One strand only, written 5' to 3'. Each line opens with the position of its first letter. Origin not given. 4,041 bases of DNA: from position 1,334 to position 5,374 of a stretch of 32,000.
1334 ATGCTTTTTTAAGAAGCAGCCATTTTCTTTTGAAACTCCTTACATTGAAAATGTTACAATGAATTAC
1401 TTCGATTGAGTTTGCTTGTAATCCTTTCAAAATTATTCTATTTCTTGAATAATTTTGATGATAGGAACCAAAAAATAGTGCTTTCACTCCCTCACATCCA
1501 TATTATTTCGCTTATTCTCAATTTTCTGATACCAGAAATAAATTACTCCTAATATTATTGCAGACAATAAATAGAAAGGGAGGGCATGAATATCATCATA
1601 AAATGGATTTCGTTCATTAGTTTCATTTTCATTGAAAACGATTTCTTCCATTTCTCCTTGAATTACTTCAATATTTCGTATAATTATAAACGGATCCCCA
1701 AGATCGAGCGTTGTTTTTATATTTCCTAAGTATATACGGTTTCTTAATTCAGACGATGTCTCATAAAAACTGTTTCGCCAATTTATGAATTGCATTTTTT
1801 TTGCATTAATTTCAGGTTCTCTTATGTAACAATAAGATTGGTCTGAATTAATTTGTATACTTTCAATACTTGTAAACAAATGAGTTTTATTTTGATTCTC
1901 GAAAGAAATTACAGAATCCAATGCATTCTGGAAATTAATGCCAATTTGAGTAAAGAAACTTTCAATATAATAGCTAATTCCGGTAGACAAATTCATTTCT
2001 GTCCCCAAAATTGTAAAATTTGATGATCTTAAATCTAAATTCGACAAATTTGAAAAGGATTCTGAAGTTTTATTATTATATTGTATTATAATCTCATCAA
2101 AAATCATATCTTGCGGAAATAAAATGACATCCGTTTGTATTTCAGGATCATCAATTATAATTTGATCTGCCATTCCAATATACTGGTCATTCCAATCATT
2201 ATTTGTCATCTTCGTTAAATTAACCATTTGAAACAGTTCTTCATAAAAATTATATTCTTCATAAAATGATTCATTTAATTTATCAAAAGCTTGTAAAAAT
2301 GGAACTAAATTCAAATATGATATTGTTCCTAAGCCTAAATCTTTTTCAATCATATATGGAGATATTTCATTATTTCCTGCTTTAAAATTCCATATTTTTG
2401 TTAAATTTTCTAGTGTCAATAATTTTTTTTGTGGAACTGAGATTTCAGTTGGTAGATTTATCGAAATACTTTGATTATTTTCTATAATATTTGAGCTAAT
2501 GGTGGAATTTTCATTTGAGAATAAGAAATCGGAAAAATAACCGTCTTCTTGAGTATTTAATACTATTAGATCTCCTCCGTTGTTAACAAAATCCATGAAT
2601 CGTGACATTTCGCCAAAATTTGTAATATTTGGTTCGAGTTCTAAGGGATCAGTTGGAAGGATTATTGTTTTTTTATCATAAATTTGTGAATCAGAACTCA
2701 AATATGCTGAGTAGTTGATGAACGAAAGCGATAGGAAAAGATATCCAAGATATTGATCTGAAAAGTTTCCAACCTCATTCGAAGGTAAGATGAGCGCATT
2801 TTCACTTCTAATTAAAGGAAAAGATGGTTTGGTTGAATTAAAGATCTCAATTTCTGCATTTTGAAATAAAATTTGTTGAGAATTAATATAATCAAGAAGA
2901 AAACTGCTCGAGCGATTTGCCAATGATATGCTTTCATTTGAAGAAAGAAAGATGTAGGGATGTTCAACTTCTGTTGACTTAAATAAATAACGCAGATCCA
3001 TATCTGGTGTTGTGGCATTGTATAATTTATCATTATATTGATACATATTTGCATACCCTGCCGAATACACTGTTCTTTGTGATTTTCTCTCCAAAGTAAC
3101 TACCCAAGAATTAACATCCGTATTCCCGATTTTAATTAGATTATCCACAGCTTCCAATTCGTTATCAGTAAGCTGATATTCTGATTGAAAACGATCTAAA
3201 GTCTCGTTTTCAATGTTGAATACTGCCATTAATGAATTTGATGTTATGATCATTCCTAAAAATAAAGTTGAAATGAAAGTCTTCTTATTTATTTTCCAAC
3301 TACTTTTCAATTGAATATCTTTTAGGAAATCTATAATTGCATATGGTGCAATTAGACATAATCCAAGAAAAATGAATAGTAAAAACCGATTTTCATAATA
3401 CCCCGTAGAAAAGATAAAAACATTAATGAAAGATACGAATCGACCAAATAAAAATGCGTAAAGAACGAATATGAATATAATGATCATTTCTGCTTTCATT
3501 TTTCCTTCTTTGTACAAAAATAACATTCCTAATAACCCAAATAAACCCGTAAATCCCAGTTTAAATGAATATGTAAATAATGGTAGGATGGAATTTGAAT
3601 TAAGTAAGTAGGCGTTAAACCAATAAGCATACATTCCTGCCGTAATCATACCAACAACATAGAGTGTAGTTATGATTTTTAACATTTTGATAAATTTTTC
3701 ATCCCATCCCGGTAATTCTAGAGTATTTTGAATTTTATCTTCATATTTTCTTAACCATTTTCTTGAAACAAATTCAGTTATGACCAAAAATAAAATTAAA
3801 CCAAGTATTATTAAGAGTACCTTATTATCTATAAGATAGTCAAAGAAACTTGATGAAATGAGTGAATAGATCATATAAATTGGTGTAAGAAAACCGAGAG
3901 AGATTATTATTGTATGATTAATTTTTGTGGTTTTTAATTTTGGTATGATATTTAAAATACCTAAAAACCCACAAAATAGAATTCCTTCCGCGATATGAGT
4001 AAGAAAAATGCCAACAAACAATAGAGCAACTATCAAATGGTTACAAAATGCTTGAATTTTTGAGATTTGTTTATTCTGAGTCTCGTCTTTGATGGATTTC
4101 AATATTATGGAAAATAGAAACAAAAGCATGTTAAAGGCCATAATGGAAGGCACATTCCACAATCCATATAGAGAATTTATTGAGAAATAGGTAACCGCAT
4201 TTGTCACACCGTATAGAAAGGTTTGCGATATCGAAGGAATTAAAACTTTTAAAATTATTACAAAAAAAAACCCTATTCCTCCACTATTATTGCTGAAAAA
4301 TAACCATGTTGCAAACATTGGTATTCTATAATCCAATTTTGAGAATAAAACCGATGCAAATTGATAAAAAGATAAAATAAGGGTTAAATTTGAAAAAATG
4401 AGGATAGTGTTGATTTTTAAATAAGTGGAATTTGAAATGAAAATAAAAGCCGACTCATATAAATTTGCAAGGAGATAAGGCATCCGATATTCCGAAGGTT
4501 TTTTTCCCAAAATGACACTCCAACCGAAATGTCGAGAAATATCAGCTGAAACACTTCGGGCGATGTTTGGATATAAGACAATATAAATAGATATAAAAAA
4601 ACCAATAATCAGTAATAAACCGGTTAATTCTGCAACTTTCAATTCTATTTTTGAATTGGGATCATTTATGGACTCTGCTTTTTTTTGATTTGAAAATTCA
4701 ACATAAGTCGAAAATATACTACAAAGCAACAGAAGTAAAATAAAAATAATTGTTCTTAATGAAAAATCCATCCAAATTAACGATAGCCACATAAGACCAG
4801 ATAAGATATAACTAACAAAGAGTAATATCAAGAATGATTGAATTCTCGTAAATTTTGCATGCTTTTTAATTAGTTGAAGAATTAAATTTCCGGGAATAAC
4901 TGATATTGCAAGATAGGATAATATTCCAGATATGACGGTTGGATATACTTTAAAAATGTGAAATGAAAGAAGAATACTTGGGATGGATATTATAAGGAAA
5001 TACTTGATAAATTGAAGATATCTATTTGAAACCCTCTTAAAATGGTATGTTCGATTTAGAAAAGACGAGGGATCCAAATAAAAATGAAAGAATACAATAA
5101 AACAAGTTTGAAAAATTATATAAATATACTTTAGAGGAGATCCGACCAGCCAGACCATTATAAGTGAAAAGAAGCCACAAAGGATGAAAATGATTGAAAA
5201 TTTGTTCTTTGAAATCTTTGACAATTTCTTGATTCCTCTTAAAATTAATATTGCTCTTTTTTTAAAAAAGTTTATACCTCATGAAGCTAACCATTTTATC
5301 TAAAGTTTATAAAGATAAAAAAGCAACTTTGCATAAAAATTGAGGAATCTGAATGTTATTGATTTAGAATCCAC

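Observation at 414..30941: Two diverged, rearranged copies of one gene set (giant polytopic protein + GT2 + beta-helix surface protein + GT-B) bracket the locus: candidate dedicated surface-protein glycosylation modules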

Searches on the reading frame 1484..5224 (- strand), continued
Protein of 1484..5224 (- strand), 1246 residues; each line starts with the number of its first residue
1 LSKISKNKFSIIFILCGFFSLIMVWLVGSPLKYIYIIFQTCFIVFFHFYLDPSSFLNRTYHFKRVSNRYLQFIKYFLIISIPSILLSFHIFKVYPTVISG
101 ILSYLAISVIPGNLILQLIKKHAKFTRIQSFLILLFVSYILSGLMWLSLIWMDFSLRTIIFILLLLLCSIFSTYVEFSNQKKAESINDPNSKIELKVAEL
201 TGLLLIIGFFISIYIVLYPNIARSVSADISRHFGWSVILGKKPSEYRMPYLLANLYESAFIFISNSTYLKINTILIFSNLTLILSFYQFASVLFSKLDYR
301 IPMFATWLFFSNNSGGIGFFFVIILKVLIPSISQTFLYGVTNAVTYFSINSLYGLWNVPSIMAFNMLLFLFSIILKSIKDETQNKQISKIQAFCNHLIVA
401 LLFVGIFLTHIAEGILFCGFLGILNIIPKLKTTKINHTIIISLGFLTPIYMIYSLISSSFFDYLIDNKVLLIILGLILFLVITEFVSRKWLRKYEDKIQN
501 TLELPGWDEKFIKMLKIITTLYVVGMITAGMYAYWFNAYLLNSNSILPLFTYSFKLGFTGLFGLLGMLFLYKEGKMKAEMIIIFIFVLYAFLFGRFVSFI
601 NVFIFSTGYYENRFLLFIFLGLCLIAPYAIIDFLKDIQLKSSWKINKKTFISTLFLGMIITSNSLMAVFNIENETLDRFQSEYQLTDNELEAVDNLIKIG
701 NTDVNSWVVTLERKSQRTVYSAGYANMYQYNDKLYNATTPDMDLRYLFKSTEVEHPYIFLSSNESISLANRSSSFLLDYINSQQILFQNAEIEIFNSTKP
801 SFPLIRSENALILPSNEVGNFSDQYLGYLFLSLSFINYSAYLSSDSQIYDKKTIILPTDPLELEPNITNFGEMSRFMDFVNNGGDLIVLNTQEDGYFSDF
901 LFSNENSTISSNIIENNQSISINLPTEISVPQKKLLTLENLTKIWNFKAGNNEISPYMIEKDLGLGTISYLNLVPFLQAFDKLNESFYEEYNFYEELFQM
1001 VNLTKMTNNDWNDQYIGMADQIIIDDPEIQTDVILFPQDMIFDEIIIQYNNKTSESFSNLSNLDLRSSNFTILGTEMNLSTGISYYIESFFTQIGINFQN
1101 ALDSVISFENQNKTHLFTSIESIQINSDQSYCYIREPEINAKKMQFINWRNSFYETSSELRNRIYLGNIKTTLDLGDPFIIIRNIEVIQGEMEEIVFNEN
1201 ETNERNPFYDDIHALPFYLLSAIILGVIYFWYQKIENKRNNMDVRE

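Call 57: search_protein_families(library=pfam, alignment_id=A6, max_evalue=1)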
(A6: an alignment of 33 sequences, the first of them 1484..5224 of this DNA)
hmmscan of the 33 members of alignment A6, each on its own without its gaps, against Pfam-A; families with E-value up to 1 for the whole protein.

A. member 1, window:1484-5224:- (1246 aa): 0 families

B. families by the number of members that match (of 33 scanned): 15 families
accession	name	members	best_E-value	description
PF03425.19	CBM_11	9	2.2e-07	Carbohydrate binding domain (family 11)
PF07760.16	DUF1616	3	4.9e-06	Protein of unknown function (DUF1616)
PF13385.13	Laminin_G_3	2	2.7e-06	Concanavalin A-like lectin/glucanases superfamily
PF08532.16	Glyco_hydro_42M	2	0.012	Beta-galactosidase trimerisation domain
PF06439.18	3keto-disac_hyd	2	0.1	3-keto-disaccharide hydrolase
PF14258.12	DUF4350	1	4.4e-05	Domain of unknown function (DUF4350)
PF08547.18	CIA30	1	0.00031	Complex I intermediate-associated protein 30 (CIA30)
PF05106.17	Phage_holin_3_1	1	0.012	Phage holin family (Lysis protein S)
PF24157.1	DUF7408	1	0.048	Domain of unknown function (DUF7408)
PF15706.10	TMEM132_C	1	0.064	TMEM132 C-terminal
PF13664.11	DUF4149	1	0.078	Domain of unknown function (DUF4149)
PF21708.4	Glyco_hydro_59_C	1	0.094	Galactocerebrosidase, C-terminal lectin domain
PF22925.3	TS_C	1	0.13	Trans-sialidase, C-terminal domain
PF17938.6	TetR_C_29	1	0.14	Tetracyclin repressor-like, C-terminal domain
PF00584.25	SecE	1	0.25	SecE/Sec61-gamma subunits of protein translocation complex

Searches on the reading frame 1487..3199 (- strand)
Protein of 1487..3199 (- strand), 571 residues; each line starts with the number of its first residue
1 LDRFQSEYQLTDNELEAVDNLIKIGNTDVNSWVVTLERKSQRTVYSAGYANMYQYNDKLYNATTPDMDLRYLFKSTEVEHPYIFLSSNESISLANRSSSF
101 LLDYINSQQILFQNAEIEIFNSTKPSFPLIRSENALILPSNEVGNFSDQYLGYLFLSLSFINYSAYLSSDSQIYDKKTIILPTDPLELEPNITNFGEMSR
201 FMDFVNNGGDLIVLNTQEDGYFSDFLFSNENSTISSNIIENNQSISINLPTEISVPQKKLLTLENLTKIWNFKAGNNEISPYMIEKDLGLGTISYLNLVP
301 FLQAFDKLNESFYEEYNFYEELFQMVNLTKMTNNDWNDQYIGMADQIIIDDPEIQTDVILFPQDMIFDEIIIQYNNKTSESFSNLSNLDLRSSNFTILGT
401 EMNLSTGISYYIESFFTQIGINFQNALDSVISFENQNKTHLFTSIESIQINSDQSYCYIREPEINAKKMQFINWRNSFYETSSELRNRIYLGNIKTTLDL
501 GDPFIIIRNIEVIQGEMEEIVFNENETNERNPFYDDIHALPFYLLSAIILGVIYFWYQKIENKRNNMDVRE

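Call 65: predict_structure(alignment_id=A7)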
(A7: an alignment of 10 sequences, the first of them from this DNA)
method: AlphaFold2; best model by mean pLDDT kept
length: 571 residues; sequences in the alignment: 10
mean_pLDDT: 81.6   pTM: 0.80
mean pLDDT of the five models: 81.6, 81.3, 80.3, 78.8, 77.1
residues with pLDDT >= 90: 197; 70-90: 268; 50-70: 64; < 50: 42
segments of 3 or more residues with pLDDT < 50: 1-5, 309-314, 480-482, 518-539
pLDDT, mean of each block of 10 residues (from residue 1): 51 87 84 82 69 61 82 75 89 76 80 90 85 87 59 84 90 92 88 88 95 89 87 91 85 88 85 91 93 92 63 58 84 67 90 94 90 93 93 93 93 94 91 93 95 91 94 71 69 88 85 62 38 40 75 88 68 44
secondary structure, 60 per line:
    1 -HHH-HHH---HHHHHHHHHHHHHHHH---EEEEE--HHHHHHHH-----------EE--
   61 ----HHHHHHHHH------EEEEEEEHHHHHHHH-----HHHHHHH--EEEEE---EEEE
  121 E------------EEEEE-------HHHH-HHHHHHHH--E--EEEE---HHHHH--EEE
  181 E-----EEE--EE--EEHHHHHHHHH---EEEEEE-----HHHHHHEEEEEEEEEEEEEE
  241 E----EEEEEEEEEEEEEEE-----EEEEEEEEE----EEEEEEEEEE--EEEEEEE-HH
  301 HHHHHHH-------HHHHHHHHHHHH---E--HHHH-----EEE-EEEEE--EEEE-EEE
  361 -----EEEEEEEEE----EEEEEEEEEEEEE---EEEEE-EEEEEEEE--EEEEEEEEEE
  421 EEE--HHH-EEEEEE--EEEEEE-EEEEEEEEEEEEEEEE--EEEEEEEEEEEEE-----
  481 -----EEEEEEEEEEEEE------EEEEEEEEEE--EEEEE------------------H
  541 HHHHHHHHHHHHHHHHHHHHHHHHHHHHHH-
elements in order: H12-27 E31-35 H38-45 H65-73 E80-86 H87-94 H100-106 E109-113 E117-121 E134-138 H146-149 H151-158 E164-167 H171-175 E178-181 E187-189 H198-206 E210-215 H221-226 E227-241 E246-260 E266-274 E279-288 E291-297 H299-307 H315-326 H333-336 E342-344 E346-350 E353-356 E358-360 E366-374 E379-391 E395-399 E401-408 E411-423 E430-435 E438-443 E445-460 E463-475 E486-498 E505-514 E517-521 H540-570

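Call 68: fold_search(model_id=the predicted structure, library=pdb)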
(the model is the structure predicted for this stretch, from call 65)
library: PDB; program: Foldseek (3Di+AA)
matches with E <= 10: 749; with E <= 0.001: 70
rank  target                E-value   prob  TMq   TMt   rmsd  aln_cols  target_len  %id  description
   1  4oif_B                2.1e-07  1.00  0.20  0.17  16.5       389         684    9  3D structure of Gan42B, a GH42 beta-galactosidase from G. (released 2015-02-04)
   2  8ibr                  2.3e-07  1.00  0.23  0.20  14.1       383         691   10  Crystal structure of GH42 beta-galactosidase BiBga42A from Bifidobacterium longum subspecies infantis in complex with gl (released 2023-06-07)
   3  6t6g_AAA              2.5e-07  1.00  0.22  0.19  17.0       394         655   10  Bacteroides salyersiae GH164 beta-mannosidase in complex with noeuromycin (released 2020-01-01)
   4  7omi_CCC              3.5e-07  1.00  0.22  0.20  16.9       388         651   11  Bs164 in complex with mannocyclophellitol epoxide (released 2022-02-02)
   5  6t6g_BBB              3.7e-07  1.00  0.23  0.20  16.9       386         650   11  Bacteroides salyersiae GH164 beta-mannosidase in complex with noeuromycin (released 2020-01-01)
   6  6t7g_CCC              3.7e-07  1.00  0.23  0.20  16.9       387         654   10  Bacteroides salyersiae GH164 beta-mannosidase in complex with mannoimidazole (released 2019-12-25)
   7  6t5o_AAA              3.7e-07  1.00  0.21  0.19  16.9       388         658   10  Bacteroides salyersiae GH164 beta-mannosidase (released 2020-01-01)
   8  7omi_BBB              4.2e-07  1.00  0.21  0.19  16.9       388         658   10  Bs164 in complex with mannocyclophellitol epoxide (released 2022-02-02)
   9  7omi_AAA              4.6e-07  1.00  0.21  0.19  16.8       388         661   10  Bs164 in complex with mannocyclophellitol epoxide (released 2022-02-02)
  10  7oms_BBB              4.9e-07  1.00  0.23  0.20  16.9       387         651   10  Bs164 in complex with mannocyclophellitol aziridine (released 2022-02-02)
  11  6t7g_BBB              5.2e-07  1.00  0.21  0.18  17.1       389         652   10  Bacteroides salyersiae GH164 beta-mannosidase in complex with mannoimidazole (released 2019-12-25)
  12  8ibs_A                5.8e-07  1.00  0.23  0.20  14.6       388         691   10  Crystal structure of GH42 beta-galactosidase BiBga42A from Bifidobacterium longum subspecies infantis E160A/E318A muta (released 2023-06-07)
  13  5dfa_B                6.5e-07  1.00  0.20  0.18  15.6       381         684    8  3D structure of the E323A catalytic mutant of Gan42B, a GH42 beta-galactosidase from G. stearothermophilus (released 2015-12-09)
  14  4oif_A                6.5e-07  1.00  0.20  0.18  16.2       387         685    9  3D structure of Gan42B, a GH42 beta-galactosidase from G. (released 2015-02-04)
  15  6t75_EEE              6.5e-07  1.00  0.21  0.19  17.1       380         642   11  Bacteroides salyersiae GH164 beta-mannosidase 2-deoxy-2-fluoro-beta-D-mannosyl enzyme intermediate (released 2020-01-01)
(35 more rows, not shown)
